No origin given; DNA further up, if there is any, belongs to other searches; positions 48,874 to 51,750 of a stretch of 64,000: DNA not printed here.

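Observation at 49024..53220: Orphan two-gene operon: 858-aa tail-anchored coiled-coil protein plus a 517-aa dynamin-like protein with degenerate GTPase motifs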

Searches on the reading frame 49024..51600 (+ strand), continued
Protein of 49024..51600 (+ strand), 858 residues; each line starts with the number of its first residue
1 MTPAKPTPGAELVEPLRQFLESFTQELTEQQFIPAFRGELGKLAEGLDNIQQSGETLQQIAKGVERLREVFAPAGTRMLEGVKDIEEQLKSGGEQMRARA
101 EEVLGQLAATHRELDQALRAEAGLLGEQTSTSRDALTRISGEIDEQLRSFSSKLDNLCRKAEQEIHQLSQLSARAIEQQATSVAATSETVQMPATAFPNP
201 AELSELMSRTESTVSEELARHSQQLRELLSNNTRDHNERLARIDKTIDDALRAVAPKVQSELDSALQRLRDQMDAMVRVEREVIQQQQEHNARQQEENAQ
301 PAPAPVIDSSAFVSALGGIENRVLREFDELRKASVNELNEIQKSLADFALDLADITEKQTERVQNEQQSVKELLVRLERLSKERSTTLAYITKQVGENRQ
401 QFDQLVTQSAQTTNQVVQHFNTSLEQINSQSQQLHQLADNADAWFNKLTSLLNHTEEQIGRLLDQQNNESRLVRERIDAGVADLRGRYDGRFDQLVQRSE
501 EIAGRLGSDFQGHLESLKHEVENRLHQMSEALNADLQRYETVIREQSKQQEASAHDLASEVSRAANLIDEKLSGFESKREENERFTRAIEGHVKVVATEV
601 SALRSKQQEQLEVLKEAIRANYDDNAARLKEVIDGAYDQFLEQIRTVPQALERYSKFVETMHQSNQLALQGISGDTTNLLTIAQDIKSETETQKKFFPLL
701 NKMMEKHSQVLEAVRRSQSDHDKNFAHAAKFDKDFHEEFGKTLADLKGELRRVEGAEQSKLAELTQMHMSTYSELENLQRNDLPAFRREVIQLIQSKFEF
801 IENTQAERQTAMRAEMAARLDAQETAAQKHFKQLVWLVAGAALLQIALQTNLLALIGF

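Call 57: find_related_loci(query=A3, collection=genome_contigs, flank=10000)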
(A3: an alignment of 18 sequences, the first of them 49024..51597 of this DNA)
Query A3 (858 aa) in genome_contigs; peptide patterns used: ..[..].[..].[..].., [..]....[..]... (x = any residue, [..] = any of these).
64 stretches matched a pattern; 22 encode a relative of the query (tblastn E <= 1e-3); 22 distinct loci.
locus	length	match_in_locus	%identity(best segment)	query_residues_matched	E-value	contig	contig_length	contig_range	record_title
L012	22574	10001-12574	74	1-858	0e+0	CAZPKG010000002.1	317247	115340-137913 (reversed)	MAG TPA_asm: uncultured Alphaproteobacteria bacterium isolate binchicken_co199_20 genome assembly, contig: NODE_24_lengt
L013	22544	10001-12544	66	1-857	0e+0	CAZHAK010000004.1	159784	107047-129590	MAG TPA_asm: uncultured Alphaproteobacteria bacterium isolate binchicken_co277_95 genome assembly, contig: NODE_217_leng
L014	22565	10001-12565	63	1-856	0e+0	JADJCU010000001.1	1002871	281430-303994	MAG: bacterium isolate Aved_18-Q3-R54-62_BATAC.765 tig00002839-10-10020910, whole genome shotgun sequence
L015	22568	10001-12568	62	1-856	0e+0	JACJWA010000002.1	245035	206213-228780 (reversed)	MAG: Calditrichaeota bacterium isolate HK-STAS-AABM5-4 HK-STAS-AABM5-4_2, whole genome shotgun sequence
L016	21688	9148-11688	55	1-855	0e+0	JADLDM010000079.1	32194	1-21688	MAG: bacterium isolate SJ276 c_000000626474, whole genome shotgun sequence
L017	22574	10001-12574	74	1-858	0e+0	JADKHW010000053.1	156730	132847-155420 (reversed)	MAG: bacterium isolate Skiv_18-Q3-R9-52_BATAC.286 tig01149210-10-1567450, whole genome shotgun sequence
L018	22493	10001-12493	37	4-846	4e-155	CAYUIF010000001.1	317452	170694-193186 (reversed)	MAG TPA_asm: uncultured Alphaproteobacteria bacterium isolate SRP278314_co1_92 genome assembly, contig: NODE_12_length_3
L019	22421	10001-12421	37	1-821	3e-153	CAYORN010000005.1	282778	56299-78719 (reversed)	MAG TPA_asm: uncultured Alphaproteobacteria bacterium isolate SRP302447_co2_208 genome assembly, contig: NODE_129_length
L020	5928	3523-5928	37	5-815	1e-148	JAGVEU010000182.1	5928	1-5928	MAG: Calditrichaeota bacterium isolate DeMMO2_36 c_000000004926, whole genome shotgun sequence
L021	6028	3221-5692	35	10-846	2e-142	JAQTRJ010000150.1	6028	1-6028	MAG: bacterium isolate STB_160 NODE_39880_length_6028_cov_2.351635_Sandtown_B, whole genome shotgun sequence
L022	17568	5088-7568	35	1-846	3e-133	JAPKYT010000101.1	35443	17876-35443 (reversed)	MAG: bacterium isolate LacPavin_0920_SED4_MAG_61_11 LacPavin_0920_SED4_scaffold_921332, whole genome shotgun sequence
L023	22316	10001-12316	34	3-829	1e-119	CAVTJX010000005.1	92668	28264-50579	MAG: uncultured bacterium isolate MFD05674.bin.2.33 genome assembly, contig: contig_109820, whole genome shotgun sequenc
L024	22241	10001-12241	25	11-848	1e-73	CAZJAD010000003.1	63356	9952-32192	MAG TPA_asm: uncultured Alphaproteobacteria bacterium isolate binchicken_co89_462 genome assembly, contig: NODE_514_leng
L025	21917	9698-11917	26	10-848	1e-69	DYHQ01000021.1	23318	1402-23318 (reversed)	MAG TPA_asm: Candidatus Puniceispirillum sp. isolate DR5_54_11 Afr_mines_DR5_293_length_23318_cov_4_300950, whole genome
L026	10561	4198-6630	26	2-848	6e-67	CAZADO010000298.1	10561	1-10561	MAG TPA_asm: uncultured Alphaproteobacteria bacterium isolate SRP185410_co1_298 genome assembly, contig: k141_1162133, w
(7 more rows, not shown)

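Call 59: predict_structure(alignment_id=A5)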
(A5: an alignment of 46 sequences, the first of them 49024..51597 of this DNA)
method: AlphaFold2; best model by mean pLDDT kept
length: 858 residues; sequences in the alignment: 46
mean_pLDDT: 64.2   pTM: 0.22
mean pLDDT of the five models: 64.2, 64.2, 62.3, 62.3, 60.4
residues with pLDDT >= 90: 0; 70-90: 303; 50-70: 481; < 50: 74
segments of 3 or more residues with pLDDT < 50: 1-9, 171-173, 175-199, 290-309
pLDDT, mean of each block of 10 residues (from residue 1): 42 57 55 53 56 56 55 55 65 69 72 67 57 59 68 70 63 42 31 39 51 58 57 60 62 57 62 60 53 43 44 52 56 57 63 68 68 67 65 66 64 66 69 71 70 64 54 55 64 73 77 81 80 77 73 68 68 55 53 53 61 71 77 77 72 71 67 58 53 59 72 73 77 81 79 79 83 81 79 78 76 78 78 81 73 52
secondary structure, 60 per line:
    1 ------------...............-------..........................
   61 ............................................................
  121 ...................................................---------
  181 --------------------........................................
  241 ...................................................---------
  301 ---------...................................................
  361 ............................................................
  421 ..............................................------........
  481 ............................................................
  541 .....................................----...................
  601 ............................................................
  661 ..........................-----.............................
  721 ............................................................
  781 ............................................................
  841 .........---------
elements in order (helices of 4 or more, strands of 3 or more residues): H13-27 H35-171 H201-291 H310-466 H473-577 H582-686 H692-849

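Call 63: fold_search(model_id=the predicted structure, library=pdb)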
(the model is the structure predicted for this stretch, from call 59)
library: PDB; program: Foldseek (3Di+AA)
matches with E <= 10: 0; with E <= 0.001: 0
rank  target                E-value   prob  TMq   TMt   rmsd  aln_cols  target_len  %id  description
